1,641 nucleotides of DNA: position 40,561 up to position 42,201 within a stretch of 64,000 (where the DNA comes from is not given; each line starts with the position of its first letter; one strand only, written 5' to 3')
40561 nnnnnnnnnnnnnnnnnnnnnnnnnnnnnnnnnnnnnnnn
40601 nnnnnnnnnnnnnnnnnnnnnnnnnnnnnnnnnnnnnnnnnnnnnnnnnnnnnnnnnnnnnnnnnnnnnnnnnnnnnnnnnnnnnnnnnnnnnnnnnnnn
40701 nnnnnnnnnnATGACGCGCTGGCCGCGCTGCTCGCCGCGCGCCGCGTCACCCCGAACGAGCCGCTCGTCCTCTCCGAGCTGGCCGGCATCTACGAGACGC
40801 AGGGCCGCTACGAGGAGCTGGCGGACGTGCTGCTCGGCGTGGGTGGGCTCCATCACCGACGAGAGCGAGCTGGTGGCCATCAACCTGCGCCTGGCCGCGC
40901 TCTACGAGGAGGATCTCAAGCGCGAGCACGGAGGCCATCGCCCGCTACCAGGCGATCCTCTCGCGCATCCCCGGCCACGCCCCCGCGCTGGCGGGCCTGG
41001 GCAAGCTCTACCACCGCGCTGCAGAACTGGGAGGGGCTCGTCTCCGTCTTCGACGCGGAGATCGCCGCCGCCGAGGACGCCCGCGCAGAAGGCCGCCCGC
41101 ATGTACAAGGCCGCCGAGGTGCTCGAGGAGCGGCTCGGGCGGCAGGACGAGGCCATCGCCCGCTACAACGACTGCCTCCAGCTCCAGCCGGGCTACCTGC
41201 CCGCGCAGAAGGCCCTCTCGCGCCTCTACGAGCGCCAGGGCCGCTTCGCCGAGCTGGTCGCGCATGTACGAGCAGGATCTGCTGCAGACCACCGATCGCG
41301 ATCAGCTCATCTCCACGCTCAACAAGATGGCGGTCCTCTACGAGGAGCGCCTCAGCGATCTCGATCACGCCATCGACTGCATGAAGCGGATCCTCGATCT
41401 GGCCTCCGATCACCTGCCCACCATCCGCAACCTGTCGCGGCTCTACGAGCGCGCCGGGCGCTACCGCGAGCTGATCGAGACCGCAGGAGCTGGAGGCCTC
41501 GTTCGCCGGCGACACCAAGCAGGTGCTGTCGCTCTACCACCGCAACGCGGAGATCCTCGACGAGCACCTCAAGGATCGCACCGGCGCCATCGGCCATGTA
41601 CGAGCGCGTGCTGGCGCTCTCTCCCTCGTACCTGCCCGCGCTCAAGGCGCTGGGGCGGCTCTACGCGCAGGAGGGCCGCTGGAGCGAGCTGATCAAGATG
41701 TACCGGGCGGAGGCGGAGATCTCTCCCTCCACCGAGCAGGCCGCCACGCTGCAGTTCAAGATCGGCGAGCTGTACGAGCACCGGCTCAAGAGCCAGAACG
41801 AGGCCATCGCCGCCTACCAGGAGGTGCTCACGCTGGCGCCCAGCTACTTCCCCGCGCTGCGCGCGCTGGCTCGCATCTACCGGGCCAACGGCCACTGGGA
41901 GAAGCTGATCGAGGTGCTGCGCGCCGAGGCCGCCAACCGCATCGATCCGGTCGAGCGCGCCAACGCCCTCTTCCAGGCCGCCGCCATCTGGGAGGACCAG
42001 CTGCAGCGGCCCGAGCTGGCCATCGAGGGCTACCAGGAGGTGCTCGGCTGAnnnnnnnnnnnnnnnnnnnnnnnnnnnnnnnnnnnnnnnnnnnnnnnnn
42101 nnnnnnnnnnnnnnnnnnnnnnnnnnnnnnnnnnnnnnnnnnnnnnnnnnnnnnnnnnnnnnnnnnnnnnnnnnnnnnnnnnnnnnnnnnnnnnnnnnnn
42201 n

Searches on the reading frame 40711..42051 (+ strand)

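Call 38: search_protein_families(library=pfam, proteins=[window:40711-42051:+], max_evalue=0.001)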
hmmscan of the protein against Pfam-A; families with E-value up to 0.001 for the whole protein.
window:40711-42051:+ (446 aa): 11 families
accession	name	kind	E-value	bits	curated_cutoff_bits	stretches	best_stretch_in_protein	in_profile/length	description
PF13176.12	TPR_7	-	4.2e-12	45.6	27.9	2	310-338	1-29/36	Tetratricopeptide repeat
PF14559.12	TPR_19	-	1e-11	45.4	25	0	143-204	5-67/68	Tetratricopeptide repeat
PF13428.12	TPR_14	-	6.8e-11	42.2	23.5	0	137-169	9-41/44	Tetratricopeptide repeat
PF07719.23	TPR_2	-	5.4e-08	32.8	27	0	140-161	12-33/34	Tetratricopeptide repeat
PF13431.12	TPR_17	-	5.8e-08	32.8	24.4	0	368-398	1-31/34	Tetratricopeptide repeat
PF25064.1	ARM_TT21_5th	-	1.1e-07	32.6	27.8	0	360-438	15-92/117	TT21 fifth ARM repeats domain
PF13424.12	TPR_12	-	3e-07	31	30.1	1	311-377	6-76/77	Tetratricopeptide repeat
PF13181.12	TPR_8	-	3.1e-06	27.3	25.7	0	347-378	3-33/34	Tetratricopeptide repeat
PF13414.12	TPR_11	-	1e-05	25.6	26.8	0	361-394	9-42/42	TPR repeat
PF00515.34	TPR_1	-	5.4e-05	23.3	27.8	0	363-379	18-34/34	Tetratricopeptide repeat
PF13174.12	TPR_6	-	6.3e-05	23.8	26.3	0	348-377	3-31/33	Tetratricopeptide repeat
